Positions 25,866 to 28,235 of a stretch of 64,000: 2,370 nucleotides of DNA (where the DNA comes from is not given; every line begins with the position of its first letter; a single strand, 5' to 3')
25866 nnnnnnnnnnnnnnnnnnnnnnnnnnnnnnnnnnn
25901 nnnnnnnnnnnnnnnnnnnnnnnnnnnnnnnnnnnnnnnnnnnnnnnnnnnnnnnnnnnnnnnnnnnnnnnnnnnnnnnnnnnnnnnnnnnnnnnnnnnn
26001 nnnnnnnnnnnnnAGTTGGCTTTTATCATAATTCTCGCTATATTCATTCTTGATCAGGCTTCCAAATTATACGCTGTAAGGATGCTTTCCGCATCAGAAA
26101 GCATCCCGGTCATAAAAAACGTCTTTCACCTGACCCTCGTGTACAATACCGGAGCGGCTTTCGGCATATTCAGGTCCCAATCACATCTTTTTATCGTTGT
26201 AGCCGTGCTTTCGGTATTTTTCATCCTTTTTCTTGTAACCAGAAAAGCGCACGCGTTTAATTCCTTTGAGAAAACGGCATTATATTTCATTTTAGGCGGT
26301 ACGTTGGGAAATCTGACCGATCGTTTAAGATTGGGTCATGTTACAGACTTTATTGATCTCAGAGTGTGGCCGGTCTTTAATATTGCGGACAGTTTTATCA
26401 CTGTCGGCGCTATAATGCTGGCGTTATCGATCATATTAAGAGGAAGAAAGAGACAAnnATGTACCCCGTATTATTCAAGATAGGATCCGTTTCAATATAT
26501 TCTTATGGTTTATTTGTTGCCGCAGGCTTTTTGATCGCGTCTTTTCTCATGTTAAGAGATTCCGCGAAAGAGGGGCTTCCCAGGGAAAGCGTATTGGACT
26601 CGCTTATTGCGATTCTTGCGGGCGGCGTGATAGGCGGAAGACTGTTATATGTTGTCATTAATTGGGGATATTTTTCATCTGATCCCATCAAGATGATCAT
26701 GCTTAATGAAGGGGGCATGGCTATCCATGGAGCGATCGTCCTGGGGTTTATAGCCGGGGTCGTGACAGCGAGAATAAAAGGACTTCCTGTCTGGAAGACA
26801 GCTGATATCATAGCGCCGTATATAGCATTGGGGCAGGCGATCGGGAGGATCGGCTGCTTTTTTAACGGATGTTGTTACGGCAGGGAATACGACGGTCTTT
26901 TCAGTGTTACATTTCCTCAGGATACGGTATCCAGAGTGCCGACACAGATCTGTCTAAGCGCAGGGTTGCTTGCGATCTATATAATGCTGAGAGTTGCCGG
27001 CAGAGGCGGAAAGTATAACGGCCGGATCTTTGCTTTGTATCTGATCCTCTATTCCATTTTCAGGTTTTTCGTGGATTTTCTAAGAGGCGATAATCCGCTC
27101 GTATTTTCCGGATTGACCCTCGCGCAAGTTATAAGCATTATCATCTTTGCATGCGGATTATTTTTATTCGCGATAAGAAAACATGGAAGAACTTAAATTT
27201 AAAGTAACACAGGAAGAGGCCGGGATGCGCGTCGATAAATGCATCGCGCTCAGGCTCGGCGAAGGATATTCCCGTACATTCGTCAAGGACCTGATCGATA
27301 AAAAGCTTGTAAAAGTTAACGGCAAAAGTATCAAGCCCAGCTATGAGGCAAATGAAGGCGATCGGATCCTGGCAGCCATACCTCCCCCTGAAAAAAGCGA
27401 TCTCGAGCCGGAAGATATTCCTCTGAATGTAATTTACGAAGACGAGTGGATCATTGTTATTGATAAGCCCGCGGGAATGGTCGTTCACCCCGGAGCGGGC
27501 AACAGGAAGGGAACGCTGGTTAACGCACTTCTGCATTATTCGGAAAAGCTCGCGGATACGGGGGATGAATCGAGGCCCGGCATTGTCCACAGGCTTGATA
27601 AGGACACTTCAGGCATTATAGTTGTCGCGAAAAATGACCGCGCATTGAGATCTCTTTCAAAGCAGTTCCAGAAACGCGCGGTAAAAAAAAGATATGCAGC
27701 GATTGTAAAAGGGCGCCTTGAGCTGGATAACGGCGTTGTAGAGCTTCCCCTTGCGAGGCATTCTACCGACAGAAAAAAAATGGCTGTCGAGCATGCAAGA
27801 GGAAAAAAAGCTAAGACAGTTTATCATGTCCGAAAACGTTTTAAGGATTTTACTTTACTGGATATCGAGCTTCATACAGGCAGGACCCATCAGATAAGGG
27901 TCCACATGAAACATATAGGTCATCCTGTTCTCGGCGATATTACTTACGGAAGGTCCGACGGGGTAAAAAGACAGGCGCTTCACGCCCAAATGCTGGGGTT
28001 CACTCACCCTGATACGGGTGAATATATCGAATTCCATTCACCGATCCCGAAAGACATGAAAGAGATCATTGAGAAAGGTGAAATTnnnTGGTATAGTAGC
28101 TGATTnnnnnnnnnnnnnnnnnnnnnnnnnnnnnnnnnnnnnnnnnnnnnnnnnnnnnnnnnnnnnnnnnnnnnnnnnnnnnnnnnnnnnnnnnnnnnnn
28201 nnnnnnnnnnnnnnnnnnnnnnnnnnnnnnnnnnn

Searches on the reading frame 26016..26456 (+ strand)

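Call 44: search_protein_families(library=pfam, proteins=[window:26016-26456:+], max_evalue=0.001)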
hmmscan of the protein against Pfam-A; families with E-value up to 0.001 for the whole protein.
window:26016-26456:+ (147 aa): 1 family
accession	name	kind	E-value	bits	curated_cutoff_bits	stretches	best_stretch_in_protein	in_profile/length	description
PF01252.23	Peptidase_A8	-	3e-39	134.9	25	1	5-140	1-141/142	Signal peptidase (SPase) II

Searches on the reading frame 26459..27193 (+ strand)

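Call 44: search_protein_families(library=pfam, proteins=[window:26459-27193:+], max_evalue=0.001)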
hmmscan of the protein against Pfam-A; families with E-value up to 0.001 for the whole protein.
window:26459-27193:+ (245 aa): 1 family
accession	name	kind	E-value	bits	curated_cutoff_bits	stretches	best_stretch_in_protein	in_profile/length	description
PF01790.23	LGT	-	8.8e-63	212.3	24.9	1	3-238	1-239/240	Prolipoprotein diacylglyceryl transferase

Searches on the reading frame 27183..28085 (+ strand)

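Call 44: search_protein_families(library=pfam, proteins=[window:27183-28085:+], max_evalue=0.001)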
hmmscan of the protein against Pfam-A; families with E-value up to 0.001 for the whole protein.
window:27183-28085:+ (301 aa): 2 families
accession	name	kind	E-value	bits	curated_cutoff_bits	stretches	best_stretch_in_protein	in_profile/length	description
PF00849.27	PseudoU_synth_2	-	1.5e-36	126.3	26.8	1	90-244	2-152/152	RNA pseudouridylate synthase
PF01479.30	S4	-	4.4e-10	39.6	22.8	1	15-62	1-48/48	S4 domain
